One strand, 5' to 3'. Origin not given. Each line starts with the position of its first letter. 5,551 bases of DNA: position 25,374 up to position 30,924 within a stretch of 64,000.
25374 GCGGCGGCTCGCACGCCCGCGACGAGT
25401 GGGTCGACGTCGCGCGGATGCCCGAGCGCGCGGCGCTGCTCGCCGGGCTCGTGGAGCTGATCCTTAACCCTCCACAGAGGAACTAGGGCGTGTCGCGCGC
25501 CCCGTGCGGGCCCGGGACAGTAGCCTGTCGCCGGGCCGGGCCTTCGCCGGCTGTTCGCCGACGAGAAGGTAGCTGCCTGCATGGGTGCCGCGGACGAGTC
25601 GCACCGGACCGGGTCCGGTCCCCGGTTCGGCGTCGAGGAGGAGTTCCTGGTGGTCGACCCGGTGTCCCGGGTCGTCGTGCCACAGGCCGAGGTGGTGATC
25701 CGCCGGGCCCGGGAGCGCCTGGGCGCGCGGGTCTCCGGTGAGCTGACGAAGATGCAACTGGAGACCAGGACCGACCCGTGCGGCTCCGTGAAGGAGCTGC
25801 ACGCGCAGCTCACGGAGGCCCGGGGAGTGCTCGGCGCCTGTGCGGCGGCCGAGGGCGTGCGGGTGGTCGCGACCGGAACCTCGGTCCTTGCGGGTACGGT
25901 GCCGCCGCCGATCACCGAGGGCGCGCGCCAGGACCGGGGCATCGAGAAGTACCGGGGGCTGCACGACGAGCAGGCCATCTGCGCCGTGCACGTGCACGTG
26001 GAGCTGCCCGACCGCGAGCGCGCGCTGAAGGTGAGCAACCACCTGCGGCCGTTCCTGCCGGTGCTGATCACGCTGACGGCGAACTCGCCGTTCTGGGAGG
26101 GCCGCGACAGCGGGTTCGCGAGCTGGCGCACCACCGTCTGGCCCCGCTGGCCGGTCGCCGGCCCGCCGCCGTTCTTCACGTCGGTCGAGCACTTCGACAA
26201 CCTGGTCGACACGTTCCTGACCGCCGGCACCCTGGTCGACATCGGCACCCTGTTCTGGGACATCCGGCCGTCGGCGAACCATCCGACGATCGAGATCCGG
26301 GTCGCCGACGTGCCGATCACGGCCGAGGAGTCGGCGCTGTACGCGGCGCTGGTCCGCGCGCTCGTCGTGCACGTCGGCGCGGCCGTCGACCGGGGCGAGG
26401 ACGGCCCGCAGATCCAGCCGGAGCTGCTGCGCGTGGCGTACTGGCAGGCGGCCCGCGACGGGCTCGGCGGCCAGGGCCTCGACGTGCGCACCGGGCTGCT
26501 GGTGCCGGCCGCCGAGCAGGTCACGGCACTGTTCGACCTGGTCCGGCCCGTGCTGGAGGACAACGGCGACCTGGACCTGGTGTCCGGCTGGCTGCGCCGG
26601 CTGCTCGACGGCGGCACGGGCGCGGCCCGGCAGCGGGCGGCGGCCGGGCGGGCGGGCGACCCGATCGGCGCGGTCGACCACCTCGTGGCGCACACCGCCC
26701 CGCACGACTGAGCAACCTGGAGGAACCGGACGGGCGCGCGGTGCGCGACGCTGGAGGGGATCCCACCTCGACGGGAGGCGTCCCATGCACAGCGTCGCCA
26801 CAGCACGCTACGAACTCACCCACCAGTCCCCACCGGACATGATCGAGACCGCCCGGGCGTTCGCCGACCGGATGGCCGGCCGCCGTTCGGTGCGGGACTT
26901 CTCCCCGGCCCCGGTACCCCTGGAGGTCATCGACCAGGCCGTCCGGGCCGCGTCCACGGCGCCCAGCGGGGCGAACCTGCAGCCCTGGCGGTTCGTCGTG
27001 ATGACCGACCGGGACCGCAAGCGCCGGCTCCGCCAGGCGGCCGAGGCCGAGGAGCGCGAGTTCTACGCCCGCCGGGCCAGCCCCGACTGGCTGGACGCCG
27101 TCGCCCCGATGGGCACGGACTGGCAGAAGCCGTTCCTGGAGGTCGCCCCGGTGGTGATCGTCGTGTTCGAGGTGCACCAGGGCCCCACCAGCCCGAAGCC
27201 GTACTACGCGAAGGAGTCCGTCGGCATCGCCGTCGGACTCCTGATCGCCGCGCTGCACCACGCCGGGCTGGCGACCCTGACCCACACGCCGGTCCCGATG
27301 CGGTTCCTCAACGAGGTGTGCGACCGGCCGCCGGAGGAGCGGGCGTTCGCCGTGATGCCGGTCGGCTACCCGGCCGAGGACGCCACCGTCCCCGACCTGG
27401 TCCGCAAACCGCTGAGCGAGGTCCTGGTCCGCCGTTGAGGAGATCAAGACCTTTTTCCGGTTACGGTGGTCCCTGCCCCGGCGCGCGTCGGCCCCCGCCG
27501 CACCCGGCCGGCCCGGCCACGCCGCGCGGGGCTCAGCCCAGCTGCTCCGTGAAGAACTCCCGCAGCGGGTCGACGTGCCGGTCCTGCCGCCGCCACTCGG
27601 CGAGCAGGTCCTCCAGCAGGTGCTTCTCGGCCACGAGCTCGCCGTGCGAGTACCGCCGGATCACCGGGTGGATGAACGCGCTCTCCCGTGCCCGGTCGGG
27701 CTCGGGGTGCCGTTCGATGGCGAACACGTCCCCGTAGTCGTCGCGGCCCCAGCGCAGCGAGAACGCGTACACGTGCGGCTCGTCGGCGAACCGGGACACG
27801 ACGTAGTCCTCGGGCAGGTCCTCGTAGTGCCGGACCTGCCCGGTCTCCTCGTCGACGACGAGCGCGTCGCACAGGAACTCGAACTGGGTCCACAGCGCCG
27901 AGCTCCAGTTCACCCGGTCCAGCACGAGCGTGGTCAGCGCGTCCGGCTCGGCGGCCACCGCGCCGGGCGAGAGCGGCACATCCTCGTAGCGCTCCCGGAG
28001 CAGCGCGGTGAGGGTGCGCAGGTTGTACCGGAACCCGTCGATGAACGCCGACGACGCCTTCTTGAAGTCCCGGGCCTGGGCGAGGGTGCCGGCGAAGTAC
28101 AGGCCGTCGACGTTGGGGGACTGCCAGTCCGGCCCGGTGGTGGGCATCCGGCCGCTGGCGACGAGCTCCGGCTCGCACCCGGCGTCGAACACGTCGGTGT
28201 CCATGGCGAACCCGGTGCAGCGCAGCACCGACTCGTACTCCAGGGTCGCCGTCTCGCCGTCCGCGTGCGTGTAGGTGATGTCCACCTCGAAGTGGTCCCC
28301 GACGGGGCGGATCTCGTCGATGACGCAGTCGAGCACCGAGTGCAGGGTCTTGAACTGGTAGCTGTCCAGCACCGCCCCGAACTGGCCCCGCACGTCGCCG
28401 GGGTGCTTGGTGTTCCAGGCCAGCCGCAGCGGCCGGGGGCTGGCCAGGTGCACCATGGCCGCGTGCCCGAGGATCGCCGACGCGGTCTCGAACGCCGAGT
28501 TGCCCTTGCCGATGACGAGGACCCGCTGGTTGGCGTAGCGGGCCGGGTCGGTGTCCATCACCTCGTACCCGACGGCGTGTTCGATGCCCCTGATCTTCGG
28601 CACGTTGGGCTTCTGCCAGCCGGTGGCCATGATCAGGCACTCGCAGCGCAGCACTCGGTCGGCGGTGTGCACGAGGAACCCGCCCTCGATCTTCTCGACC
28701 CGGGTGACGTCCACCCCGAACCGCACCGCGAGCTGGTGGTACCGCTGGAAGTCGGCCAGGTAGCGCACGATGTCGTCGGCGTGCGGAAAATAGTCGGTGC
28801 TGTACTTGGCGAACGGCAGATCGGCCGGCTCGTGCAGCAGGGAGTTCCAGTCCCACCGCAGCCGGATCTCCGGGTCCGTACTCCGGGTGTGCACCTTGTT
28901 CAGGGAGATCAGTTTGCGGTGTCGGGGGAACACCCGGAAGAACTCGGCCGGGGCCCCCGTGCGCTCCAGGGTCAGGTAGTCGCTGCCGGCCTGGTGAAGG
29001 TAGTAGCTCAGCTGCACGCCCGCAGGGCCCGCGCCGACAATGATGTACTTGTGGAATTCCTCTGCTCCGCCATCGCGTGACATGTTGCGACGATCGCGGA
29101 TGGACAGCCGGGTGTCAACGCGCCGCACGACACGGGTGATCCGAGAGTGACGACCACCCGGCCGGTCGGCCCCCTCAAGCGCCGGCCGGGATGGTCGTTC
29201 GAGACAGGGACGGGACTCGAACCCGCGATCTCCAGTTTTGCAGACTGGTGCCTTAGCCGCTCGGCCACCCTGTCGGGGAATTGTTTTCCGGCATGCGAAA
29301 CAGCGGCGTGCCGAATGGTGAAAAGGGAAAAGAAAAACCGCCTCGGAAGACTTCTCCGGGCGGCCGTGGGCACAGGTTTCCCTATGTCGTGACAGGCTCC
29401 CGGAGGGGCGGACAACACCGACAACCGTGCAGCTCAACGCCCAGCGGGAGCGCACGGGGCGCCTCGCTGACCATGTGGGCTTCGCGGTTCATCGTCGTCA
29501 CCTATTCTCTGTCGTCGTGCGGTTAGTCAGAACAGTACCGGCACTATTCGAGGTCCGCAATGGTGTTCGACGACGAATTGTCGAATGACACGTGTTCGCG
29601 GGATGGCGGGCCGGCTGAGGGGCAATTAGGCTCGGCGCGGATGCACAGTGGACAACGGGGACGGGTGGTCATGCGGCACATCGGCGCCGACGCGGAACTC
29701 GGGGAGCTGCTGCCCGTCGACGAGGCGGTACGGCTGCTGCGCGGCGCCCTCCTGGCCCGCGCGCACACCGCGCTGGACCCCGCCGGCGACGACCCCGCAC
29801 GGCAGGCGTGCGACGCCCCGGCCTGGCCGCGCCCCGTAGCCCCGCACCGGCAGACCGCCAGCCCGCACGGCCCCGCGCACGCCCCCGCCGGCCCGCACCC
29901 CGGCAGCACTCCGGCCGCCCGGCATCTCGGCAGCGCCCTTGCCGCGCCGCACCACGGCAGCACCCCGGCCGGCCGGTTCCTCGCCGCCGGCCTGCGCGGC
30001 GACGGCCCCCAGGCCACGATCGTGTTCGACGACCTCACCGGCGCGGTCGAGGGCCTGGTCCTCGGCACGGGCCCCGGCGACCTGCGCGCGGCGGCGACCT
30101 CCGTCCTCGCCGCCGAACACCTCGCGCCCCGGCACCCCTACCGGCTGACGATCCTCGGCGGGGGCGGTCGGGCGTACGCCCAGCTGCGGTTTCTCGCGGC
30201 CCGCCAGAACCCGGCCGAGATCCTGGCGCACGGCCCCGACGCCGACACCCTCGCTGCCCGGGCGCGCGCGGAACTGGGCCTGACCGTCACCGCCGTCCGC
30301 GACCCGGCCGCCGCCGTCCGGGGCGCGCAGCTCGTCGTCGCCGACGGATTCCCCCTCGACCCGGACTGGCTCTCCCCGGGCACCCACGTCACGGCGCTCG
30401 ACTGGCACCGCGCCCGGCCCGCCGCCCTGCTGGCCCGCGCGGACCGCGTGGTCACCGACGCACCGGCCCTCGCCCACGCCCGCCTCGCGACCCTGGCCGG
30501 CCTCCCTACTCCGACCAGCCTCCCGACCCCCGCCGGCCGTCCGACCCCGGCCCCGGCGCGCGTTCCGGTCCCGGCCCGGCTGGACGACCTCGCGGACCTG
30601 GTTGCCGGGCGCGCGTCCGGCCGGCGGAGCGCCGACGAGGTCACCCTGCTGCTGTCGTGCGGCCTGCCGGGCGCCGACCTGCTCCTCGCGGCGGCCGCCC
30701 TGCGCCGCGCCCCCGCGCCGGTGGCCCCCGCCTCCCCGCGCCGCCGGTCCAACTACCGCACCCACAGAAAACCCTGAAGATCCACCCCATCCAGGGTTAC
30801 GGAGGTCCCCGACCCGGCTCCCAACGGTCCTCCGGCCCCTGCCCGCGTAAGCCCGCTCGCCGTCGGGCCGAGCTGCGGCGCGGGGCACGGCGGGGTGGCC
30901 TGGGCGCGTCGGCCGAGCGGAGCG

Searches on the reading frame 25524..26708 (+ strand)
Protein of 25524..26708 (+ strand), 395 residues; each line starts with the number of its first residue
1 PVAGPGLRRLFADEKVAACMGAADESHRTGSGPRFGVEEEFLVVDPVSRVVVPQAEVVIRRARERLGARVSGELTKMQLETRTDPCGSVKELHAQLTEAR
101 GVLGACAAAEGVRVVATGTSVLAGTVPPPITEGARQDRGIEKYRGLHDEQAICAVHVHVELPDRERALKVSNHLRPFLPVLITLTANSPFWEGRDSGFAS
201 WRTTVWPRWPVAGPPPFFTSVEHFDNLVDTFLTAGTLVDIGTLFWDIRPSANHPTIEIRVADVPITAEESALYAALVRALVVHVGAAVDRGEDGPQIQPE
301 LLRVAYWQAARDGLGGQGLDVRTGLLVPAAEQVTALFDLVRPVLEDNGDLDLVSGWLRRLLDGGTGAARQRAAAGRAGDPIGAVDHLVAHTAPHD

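Call 28: search_protein_families(library=pfam, proteins=[window:25524-26708:+], max_evalue=0.001)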
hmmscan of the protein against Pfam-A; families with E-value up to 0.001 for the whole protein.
window:25524-26708:+ (395 aa): 1 family
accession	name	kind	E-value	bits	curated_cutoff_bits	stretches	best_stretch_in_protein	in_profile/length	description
PF04107.18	GCS2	-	2.1e-51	175.5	21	1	35-314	1-291/291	Glutamate-cysteine ligase family 2(GCS2)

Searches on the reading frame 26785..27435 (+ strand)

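Call 28: search_protein_families(library=pfam, proteins=[window:26785-27435:+], max_evalue=0.001)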
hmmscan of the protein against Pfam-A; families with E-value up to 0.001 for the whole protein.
window:26785-27435:+ (217 aa): 2 families
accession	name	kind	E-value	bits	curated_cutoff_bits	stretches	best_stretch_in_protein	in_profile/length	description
PF00881.29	Nitroreductase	-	5.2e-27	95.5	23.5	1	31-195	2-167/167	Nitroreductase family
PF14512.11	TM1586_NiRdase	-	3.7e-06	27.2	27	0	49-75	160-186/215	Putative TM nitroreductase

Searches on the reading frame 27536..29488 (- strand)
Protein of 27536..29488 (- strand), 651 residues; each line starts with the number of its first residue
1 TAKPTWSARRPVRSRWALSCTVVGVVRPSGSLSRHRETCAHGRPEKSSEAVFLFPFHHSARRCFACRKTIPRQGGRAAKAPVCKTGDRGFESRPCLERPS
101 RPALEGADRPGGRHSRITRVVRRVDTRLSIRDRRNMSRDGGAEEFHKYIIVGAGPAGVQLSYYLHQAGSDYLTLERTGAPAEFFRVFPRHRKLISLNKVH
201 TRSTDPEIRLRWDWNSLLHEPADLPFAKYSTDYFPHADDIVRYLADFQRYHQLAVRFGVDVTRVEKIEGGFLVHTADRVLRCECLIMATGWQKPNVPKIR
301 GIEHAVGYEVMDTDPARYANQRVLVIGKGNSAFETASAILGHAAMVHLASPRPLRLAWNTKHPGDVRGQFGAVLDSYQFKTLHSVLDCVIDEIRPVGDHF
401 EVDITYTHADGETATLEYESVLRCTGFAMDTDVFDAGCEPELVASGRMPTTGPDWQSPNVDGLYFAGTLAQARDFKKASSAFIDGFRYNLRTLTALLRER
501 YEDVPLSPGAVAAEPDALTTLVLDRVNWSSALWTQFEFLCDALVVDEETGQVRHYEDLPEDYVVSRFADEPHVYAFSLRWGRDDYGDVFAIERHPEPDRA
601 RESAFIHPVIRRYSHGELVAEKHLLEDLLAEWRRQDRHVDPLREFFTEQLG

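Call 28: search_protein_families(library=pfam, proteins=[window:27536-29488:-], max_evalue=0.001)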
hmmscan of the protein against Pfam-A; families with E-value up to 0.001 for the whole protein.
window:27536-29488:- (651 aa): 5 families
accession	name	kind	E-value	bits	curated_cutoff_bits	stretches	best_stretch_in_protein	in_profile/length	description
PF13738.12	Pyr_redox_3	-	1e-41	143.6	30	1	149-467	1-305/305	Pyridine nucleotide-disulphide oxidoreductase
PF07992.20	Pyr_redox_2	-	3.2e-15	56.7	26.1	1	147-470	2-277/291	Pyridine nucleotide-disulphide oxidoreductase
PF13434.12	Lys_Orn_oxgnase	-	0.0001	22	21.3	0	252-344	109-212/339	L-lysine 6-monooxygenase/L-ornithine 5-monooxygenase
PF00070.33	Pyr_redox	-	0.00024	22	22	0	322-352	1-31/82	Pyridine nucleotide-disulphide oxidoreductase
PF03486.20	HI0933_like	-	0.0004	20.4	50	0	236-290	107-163/244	HI0933-like protein Rossmann domain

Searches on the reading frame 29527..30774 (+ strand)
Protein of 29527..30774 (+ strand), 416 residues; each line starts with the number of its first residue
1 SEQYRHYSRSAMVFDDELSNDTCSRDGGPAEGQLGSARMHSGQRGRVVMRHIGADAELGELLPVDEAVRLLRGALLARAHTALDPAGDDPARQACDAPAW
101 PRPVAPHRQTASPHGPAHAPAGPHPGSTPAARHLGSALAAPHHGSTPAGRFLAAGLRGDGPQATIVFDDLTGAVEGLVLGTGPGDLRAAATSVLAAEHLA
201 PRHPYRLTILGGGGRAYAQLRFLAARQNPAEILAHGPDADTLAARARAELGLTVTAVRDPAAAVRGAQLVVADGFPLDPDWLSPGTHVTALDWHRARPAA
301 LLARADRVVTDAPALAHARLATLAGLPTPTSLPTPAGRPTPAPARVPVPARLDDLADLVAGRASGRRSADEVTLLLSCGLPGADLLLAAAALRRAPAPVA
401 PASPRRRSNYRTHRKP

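Call 28: search_protein_families(library=pfam, proteins=[window:29527-30774:+], max_evalue=0.001)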
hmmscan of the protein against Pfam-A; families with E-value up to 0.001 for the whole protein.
window:29527-30774:+ (416 aa): 1 family
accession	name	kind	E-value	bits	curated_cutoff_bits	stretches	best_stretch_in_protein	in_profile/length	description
PF02423.21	OCD_Mu_crystall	-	1.2e-16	61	24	1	165-388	90-303/314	Ornithine cyclodeaminase/mu-crystallin family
